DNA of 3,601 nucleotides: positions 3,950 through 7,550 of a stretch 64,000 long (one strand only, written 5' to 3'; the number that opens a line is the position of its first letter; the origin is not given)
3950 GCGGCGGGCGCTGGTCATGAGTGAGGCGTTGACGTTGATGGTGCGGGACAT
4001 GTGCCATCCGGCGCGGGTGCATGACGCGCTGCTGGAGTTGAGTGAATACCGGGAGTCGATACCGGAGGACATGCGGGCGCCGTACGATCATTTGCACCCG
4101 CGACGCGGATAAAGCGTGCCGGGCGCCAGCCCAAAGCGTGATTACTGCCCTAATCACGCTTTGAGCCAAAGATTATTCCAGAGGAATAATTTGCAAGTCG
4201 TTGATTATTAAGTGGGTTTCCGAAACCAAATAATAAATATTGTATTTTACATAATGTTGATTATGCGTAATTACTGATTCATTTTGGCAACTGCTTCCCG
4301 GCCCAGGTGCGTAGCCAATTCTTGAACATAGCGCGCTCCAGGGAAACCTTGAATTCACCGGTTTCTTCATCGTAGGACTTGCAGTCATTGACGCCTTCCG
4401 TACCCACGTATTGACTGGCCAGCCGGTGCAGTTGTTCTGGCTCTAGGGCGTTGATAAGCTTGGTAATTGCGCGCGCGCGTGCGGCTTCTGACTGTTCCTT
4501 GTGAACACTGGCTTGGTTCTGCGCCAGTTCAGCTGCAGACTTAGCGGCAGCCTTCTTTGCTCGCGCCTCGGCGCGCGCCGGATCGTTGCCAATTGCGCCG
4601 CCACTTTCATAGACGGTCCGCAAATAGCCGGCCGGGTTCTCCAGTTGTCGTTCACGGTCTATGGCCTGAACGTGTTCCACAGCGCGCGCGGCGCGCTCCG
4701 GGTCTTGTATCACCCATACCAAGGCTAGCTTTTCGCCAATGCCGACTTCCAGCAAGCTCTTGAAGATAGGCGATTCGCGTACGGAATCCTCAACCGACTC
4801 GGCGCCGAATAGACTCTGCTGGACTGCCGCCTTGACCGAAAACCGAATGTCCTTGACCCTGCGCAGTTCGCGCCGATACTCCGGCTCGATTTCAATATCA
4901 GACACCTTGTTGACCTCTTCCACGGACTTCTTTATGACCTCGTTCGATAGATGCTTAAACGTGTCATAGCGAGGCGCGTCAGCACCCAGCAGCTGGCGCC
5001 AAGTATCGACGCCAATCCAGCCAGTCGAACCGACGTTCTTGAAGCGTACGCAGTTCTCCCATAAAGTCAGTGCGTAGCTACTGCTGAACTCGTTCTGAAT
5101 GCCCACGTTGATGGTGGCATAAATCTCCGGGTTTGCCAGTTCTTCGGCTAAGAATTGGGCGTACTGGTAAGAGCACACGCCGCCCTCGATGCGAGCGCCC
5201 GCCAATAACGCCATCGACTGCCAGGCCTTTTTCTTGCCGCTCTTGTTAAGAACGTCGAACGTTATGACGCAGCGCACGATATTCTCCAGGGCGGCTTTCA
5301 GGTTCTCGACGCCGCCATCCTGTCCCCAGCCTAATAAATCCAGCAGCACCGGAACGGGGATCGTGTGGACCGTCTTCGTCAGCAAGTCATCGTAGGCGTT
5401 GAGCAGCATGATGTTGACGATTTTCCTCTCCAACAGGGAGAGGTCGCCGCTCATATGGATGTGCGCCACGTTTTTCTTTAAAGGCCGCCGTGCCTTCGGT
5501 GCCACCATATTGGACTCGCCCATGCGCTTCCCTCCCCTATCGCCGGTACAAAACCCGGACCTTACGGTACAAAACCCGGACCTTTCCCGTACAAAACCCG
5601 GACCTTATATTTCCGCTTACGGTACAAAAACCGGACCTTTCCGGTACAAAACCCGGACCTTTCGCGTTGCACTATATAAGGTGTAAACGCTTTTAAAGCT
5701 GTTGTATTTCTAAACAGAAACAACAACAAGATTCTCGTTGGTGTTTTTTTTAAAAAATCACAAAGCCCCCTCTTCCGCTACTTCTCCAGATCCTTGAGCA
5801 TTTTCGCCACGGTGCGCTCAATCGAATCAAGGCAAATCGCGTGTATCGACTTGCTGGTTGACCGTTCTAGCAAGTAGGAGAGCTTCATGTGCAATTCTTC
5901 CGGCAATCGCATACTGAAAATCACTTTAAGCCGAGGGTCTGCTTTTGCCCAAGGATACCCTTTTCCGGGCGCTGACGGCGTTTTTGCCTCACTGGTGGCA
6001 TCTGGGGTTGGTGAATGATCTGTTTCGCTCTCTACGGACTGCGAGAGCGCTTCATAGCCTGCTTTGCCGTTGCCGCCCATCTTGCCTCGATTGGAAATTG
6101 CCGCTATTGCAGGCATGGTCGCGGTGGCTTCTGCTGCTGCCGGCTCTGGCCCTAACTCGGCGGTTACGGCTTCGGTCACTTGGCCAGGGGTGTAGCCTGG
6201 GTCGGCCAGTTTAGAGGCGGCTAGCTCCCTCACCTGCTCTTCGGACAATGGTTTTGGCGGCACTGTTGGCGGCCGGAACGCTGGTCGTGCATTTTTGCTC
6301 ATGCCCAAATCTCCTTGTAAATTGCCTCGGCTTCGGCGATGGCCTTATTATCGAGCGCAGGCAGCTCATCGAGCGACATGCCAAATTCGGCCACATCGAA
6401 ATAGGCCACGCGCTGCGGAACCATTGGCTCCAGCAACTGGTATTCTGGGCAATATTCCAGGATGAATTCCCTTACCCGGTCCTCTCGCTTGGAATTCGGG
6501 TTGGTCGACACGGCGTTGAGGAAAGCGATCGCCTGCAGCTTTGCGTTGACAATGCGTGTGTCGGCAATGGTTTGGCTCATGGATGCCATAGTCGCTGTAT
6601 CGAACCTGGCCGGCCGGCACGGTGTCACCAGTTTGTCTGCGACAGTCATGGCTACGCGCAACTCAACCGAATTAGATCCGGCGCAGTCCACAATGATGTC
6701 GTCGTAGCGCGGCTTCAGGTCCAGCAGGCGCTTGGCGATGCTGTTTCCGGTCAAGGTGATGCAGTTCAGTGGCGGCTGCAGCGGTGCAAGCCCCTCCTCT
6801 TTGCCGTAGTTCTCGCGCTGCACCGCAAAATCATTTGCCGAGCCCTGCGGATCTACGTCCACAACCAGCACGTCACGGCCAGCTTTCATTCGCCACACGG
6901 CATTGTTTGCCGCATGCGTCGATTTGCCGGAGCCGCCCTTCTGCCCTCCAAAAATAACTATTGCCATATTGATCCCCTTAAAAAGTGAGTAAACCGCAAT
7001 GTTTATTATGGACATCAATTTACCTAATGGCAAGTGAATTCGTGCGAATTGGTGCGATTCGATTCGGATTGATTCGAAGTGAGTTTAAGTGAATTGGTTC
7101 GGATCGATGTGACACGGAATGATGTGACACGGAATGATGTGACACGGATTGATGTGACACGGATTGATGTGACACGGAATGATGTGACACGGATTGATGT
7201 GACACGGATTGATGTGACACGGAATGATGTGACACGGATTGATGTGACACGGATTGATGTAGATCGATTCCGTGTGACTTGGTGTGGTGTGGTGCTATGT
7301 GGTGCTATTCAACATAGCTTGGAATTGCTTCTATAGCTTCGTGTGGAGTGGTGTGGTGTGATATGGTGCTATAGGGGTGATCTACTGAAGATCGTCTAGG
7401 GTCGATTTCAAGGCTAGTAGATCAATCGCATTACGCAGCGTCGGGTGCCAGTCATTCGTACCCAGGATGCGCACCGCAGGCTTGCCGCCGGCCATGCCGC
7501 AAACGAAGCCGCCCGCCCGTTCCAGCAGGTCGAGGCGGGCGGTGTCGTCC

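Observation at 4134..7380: Complete plasmid-type replicon and partition locus embedded in a phage: candidate phage-plasmid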

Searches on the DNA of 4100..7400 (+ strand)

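Call 9: search_dna_similar(query=window:4100-7400:+, collection=plasmids, mode=distant, max_rows=20)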
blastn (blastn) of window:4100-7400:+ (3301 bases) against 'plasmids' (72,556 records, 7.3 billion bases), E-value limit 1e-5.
Records with a match: 1; places in all: 1; records where one place covers at least 80% of the query: 0.
Best place of each record, by identity: 60-80% 1.
By first word of the organism name: Caballeronia 1.
By predicted mobility (MOB-suite, as given by PLSDB): mobilizable 1.
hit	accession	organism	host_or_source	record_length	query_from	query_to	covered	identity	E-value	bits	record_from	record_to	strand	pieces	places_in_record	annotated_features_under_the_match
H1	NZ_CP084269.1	Caballeronia sp. Lep1P3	Leptoglossus zonatus,Cell culture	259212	853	1048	6%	67.7%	1e-6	64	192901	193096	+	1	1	replication initiation protein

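Call 10: search_dna_similar(query=window:4100-7400:+, collection=phages, mode=distant, max_rows=20)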
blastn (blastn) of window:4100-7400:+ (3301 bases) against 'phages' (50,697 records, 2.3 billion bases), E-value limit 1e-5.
No match.

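Call 99: search_dna_similar(query=L049:7800-11100:+, collection=plasmids, mode=near, max_rows=10)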
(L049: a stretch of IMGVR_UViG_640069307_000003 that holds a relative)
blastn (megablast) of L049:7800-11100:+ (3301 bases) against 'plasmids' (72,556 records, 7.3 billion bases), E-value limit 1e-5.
Records with a match: 1; places in all: 1; records where one place covers at least 80% of the query: 1.
Best place of each record, by identity: >=99% 1.
By first word of the organism name: Burkholderia 1.
By predicted mobility (MOB-suite, as given by PLSDB): non-mobilizable 1.
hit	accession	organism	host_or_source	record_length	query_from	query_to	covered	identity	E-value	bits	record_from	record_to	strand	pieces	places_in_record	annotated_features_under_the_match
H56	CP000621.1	Burkholderia vietnamiensis G4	-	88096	1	3301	100%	100.0%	0e+0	6096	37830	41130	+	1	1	initiator RepB protein | conserved hypothetical protein | hypothetical protein (x2)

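Call 100: search_dna_similar(query=L049:7800-11100:+, collection=phages, mode=near, max_rows=10)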
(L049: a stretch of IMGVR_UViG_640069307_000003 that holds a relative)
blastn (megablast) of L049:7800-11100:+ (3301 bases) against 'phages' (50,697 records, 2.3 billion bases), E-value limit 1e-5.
No match.

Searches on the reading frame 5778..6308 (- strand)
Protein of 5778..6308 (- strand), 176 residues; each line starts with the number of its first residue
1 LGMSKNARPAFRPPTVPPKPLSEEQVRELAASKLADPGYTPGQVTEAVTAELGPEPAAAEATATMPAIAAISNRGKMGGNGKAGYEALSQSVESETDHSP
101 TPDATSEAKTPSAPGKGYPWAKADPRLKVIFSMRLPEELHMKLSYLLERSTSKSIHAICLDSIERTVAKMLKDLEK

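Call 5: search_protein_families(library=pfam, proteins=[window:5778-6308:-], max_evalue=0.01)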
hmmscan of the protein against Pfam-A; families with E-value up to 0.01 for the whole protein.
window:5778-6308:- (176 aa): 0 families

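Call 12: search_protein_families(library=phrogs, proteins=[window:5778-6308:-], max_evalue=0.001)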
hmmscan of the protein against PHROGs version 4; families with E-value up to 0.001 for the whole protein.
window:5778-6308:- (176 aa): 1 family
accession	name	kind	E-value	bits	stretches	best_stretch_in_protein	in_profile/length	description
phrog_20052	-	unknown function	0.00067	20.8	1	99-169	5-75/98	-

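Call 57: find_homologous_proteins(query=window:5778-6308:-, max_evalue=0.001)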
Query window:5778-6308:- (176 aa): 1 proteins with E <= 0.001 among 376 candidates.
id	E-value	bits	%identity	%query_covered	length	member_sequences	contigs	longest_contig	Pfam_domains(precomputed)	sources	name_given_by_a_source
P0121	6.1e-106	370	100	99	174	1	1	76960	-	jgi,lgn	jgi:hypothetical protein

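Call 63: search_protein_families(library=ncbifam, proteins=[window:5781-6308:-], max_evalue=0.01)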
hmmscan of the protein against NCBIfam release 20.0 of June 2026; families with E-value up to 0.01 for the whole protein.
window:5781-6308:- (176 aa): 0 families

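Call 64: predict_structure(protein=window:5781-6308:-)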
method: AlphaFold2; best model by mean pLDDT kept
length: 176 residues; sequences in the alignment: 1
mean_pLDDT: 58.3   pTM: 0.27
mean pLDDT of the five models: 58.3, 56.6, 56.0, 49.6, 48.6
residues with pLDDT >= 90: 0; 70-90: 53; 50-70: 52; < 50: 71
segments of 3 or more residues with pLDDT < 50: 11-14, 52-82, 85-99, 101-116
pLDDT, mean of each block of 10 residues (from residue 1): 51 49 66 62 63 43 38 41 48 45 41 49 70 77 77 76 82 78
secondary structure, 60 per line:
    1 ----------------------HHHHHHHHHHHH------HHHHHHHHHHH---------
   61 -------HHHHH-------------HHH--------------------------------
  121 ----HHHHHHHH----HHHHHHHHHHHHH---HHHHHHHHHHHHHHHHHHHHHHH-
elements in order: H23-34 H41-51 H68-72 H125-132 H137-149 H153-175

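Call 65: search_protein_representatives(protein=window:5781-6308:-)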
Query: 176 residues. Proteins with E-value up to 0.001 (for the whole library): 79; up to 1e-10: 4; up to 1e-30: 1. The best 79 are listed.
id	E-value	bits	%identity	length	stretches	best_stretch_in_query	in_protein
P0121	1.9e-106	369.9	100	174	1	3-176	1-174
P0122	1.0e-11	62.0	49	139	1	109-173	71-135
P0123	2.4e-11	60.7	45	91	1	90-172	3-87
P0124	8.2e-11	59.0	40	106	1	93-173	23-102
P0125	1.3e-10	58.3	48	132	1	109-173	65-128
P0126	4.1e-10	56.7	44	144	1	98-173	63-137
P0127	2.5e-09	54.2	50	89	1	107-172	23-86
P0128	7.0e-09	52.7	41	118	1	98-176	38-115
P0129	1.2e-08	52.0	48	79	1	100-173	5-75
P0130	1.2e-08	51.9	42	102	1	108-171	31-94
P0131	2.1e-08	51.2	46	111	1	92-172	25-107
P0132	2.1e-08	51.2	48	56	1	123-176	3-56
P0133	2.9e-08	50.7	41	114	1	86-172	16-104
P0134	3.5e-08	50.5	36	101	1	111-176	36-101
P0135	3.7e-08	50.4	39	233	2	105-171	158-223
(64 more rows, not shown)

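Call 67: search_solved_structures(query=A1, max_evalue=10, show_alignments=2)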
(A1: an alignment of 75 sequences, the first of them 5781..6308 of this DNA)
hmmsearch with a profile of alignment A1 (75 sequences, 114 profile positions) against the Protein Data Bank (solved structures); distinct sequences matched with E-value up to 10: 3.
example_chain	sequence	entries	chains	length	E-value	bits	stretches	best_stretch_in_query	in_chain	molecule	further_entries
1mnt_A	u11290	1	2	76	0.012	19.3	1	61-99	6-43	MNT REPRESSOR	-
6iya_A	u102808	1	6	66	0.023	18.4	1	59-101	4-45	Transcriptional regulator CopG family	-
7etr_A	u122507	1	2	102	0.055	17.2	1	59-101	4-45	Transcriptional regulator CopG family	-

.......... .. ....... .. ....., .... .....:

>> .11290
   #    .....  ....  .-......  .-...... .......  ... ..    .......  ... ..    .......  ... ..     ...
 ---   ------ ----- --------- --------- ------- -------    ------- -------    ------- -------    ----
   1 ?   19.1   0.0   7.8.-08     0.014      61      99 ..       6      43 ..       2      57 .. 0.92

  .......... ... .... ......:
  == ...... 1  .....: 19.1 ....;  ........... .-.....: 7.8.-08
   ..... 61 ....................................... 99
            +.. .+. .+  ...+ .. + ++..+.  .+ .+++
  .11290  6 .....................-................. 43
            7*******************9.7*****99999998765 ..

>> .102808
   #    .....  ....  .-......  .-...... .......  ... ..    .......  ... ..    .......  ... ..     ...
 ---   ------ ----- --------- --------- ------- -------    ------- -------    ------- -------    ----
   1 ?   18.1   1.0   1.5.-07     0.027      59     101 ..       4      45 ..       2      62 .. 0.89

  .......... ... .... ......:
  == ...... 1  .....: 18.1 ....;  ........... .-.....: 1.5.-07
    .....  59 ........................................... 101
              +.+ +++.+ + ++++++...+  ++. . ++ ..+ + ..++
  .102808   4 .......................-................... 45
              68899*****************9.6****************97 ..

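Call 68: search_protein_families(library=pfam, alignment_id=A1, max_evalue=1)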
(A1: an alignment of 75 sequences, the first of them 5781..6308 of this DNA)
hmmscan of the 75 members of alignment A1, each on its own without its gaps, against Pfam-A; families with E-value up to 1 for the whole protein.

A. member 1, window:5781-6308:- (176 aa): 1 family
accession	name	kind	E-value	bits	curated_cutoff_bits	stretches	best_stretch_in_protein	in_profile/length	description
PF23153.1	Aip3p_Bud6_N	-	0.23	12.2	27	0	134-175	61-102/109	Aip3p/Bud6 N-terminal domain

B. families by the number of members that match (of 75 scanned): 29 families (the first 25 are shown)
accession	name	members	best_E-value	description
PF05534.18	HicB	18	0.005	HicB family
PF03869.20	Arc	11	0.00085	Arc-like DNA binding domain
PF16777.11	RHH_7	1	0.015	Transcriptional regulator, RHH-like, CopG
PF00428.24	Ribosomal_60s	1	0.018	60s Acidic ribosomal protein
PF07878.17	RHH_5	1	0.019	CopG-like RHH_1 or ribbon-helix-helix domain, RHH_5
PF14639.11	YqgF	1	0.021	Holliday-junction resolvase-like of SPT6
PF12069.13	DUF3549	1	0.022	Protein of unknown function (DUF3549)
PF20605.4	Antitox_RHH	1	0.025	Antitoxin-like ribbon-helix-helix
PF24006.2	SCAP_N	1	0.056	SCAP N-terminal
PF22895.2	DUF7024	1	0.063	Domain of unknown function (DUF7024)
PF12559.13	Inhibitor_I10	1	0.069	Serine endopeptidase inhibitors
PF05931.16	AgrD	1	0.079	Staphylococcal AgrD protein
PF14357.11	DUF4404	1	0.08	Domain of unknown function (DUF4404)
PF13820.11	NCOA6_TRADD-N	1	0.082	Nuclear receptor coactivator 6, TRADD-N domain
PF22011.2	DUF6931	1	0.085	Family of unknown function (DUF6931)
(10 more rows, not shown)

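Call 74: predict_structure(alignment_id=A1)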
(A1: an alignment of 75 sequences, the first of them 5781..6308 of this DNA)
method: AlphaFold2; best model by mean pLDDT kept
length: 176 residues; sequences in the alignment: 75
mean_pLDDT: 73.9   pTM: 0.39
mean pLDDT of the five models: 73.9, 72.8, 71.3, 71.2, 70.9
residues with pLDDT >= 90: 55; 70-90: 43; 50-70: 56; < 50: 22
segments of 3 or more residues with pLDDT < 50: 83-87
pLDDT, mean of each block of 10 residues (from residue 1): 63 78 88 79 55 59 51 51 50 53 65 80 91 96 96 92 96 94
secondary structure, 60 per line:
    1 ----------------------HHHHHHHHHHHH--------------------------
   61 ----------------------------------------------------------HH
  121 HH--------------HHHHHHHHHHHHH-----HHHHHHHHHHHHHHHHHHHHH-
elements in order: H23-34 H119-122 H137-149 H155-175

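Call 76: fold_search(model_id=the predicted structure, library=pdb)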
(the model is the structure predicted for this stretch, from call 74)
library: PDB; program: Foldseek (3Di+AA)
matches with E <= 10: 3; with E <= 0.001: 0
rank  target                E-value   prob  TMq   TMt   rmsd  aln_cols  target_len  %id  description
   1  6kyt_C                3.9e+00  0.28  0.21  0.44   4.3        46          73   22  The structure of the M. tb toxin MazEF-mt1 complex (released 2020-08-05)
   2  4fmr_A                8.2e+00  0.08  0.16  0.12  10.1        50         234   16  Crystal structure of a Putative bacterial DNA binding protein (BVU_2165) from Bacteroides vulgatus ATCC 8482 at 2.25 A (released 2012-08-15)
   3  1otr_MODEL_1_A        9.4e+00  0.08  0.13  0.39   8.7        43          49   21  Solution Structure of a CUE-Ubiquitin Complex (released 2003-06-24)

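Call 78: find_encoding_contigs(protein=P0122, flank=6000, max_places=4)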
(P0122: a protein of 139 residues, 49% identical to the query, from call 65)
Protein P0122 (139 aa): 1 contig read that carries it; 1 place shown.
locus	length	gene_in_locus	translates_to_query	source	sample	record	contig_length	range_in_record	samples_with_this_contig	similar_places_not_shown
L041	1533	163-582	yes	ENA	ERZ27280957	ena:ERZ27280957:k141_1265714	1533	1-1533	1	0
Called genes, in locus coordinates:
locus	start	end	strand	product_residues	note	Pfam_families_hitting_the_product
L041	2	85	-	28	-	?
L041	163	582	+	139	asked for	-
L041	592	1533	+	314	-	?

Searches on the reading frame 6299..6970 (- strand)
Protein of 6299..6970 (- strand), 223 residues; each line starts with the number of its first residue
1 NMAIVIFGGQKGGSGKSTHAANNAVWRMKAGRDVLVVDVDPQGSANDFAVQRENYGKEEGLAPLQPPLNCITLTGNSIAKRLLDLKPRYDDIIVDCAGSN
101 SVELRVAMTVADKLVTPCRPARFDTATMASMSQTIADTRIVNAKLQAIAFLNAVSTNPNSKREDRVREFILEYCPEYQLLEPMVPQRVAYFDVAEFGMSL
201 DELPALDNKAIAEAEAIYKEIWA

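Call 5: search_protein_families(library=pfam, proteins=[window:6299-6970:-], max_evalue=0.01)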
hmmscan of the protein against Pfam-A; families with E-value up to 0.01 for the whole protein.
window:6299-6970:- (223 aa): 6 families
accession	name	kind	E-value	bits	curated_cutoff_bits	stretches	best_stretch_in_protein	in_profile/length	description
PF13614.12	AAA_31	-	1.1e-16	61.7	27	2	3-47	2-46/177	AAA domain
PF01656.29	CbiA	-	5.9e-14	52.5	25.4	1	6-199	2-124/125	CobQ/CobB/MinD/ParA nucleotide binding domain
PF09140.17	MipZ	-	3.4e-13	49.9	20.7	1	4-128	2-139/262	ATPase MipZ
PF02374.21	ArsA_ATPase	-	2.6e-06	27.3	24.3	1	3-48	2-46/305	Anion-transporting ATPase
PF10609.15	ParA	-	0.00022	21.2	27.1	1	4-47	6-48/246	NUBPL iron-transfer P-loop NTPase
PF00142.24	Fer4_NifH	-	0.00034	20.6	25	1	4-46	3-43/271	4Fe-4S iron sulfur cluster binding proteins, NifH/frxC family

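Call 12: search_protein_families(library=phrogs, proteins=[window:6299-6970:-], max_evalue=0.001)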
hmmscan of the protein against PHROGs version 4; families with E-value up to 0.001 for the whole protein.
window:6299-6970:- (223 aa): 1 family
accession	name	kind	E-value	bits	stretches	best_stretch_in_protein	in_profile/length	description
phrog_164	-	DNA, RNA and nucleotide metabolism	4.1e-37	129.4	1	2-221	224-469/500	ParA-like partition protein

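Call 58: search_solved_structures(query=window:6299-6967:-, max_evalue=0.00001)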
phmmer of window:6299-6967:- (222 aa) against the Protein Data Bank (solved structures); distinct sequences matched with E-value up to 0.00001: 7.
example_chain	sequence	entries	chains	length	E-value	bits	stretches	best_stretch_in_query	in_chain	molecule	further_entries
4dzz_A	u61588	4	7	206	8.7e-09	38.6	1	1-147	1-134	Plasmid partitioning protein ParF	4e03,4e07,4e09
5u1g_D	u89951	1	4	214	9.8e-09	38.4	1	1-147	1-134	ParA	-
4pfs_A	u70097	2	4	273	1.4e-08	38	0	78-198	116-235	Cobyrinic Acid a,c-diamide synthase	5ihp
5if9_A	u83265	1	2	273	1.4e-08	37.9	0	78-198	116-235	Cobyrinic Acid a,c-diamide synthase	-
8ray_B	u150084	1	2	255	8.7e-08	35.3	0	3-53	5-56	ParA family protein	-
1wcv_1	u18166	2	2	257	1.1e-07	35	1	6-53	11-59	SEGREGATION PROTEIN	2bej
2bek_A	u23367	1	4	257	1.5e-06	31.3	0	6-53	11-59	SEGREGATION PROTEIN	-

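Call 63: search_protein_families(library=ncbifam, proteins=[window:6299-6967:-], max_evalue=0.01)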
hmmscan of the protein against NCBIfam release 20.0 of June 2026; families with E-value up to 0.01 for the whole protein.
window:6299-6967:- (222 aa): 19 families
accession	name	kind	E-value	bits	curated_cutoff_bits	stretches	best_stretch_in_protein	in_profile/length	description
NF041546.1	ParA_partition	equivalog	4e-33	114.7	180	1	7-219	5-203/203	ParA family partition ATPase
TIGR03371.1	cellulose_yhjQ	equivalog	5.5e-07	29.3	157.85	1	1-42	1-42/246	cellulose biosynthesis protein BcsQ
TIGR03453.1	partition_RepA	equivalog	2e-06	26.9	348.45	1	9-44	112-147/387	plasmid partitioning protein RepA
NF041283.1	PrgP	equivalog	2.6e-06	26.9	400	0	3-47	4-49/297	ParA superfamily DNA segregation protein PrgP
NF047398.1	AAA_KGGVGR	domain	8.9e-06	26.2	90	1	1-39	2-40/190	KGGVGR-motif variant AAA ATPase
TIGR01968.1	minD_bact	equivalog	2.1e-05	24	212.9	0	3-39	4-39/261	septum site-determining protein MinD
NF010443.0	PRK13869.1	subfamily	2.3e-05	23.3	446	1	5-44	125-164/405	plasmid-partitioning protein RepA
TIGR01969.1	minD_arch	subfamily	7.5e-05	22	201.75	1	3-39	3-38/251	cell division ATPase MinD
TIGR00345.1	GET3_arsA_TRC40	subfamily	0.0001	21.9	135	1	6-47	2-42/299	TRC40/GET3/ArsA family transport-energizing ATPase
TIGR01007.1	eps_fam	subfamily_domain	0.00014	21.5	108.05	0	8-53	24-69/204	polysaccharide biosynthesis tyrosine autokinase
TIGR03815.1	CpaE_hom_Actino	equivalog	0.00018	20.8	154.45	1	8-53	118-163/340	septum site-determining protein Ssd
NF041417.1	ArsA_halo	exception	0.00025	19.9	800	1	5-47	15-57/617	arsenical pump-driving ATPase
NF053622.1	ATPseBagAMYCTU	equivalog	0.00047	19.7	400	1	9-51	14-57/325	ATPase BagA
NF053621.1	ATPseBagBMYCTU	equivalog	0.00065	18.9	521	1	4-97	15-100/371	ATPase BagB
NF041136.1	MrpORP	equivalog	0.0012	18.2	450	1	3-43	8-47/365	iron-sulfur cluster carrier protein MrpORP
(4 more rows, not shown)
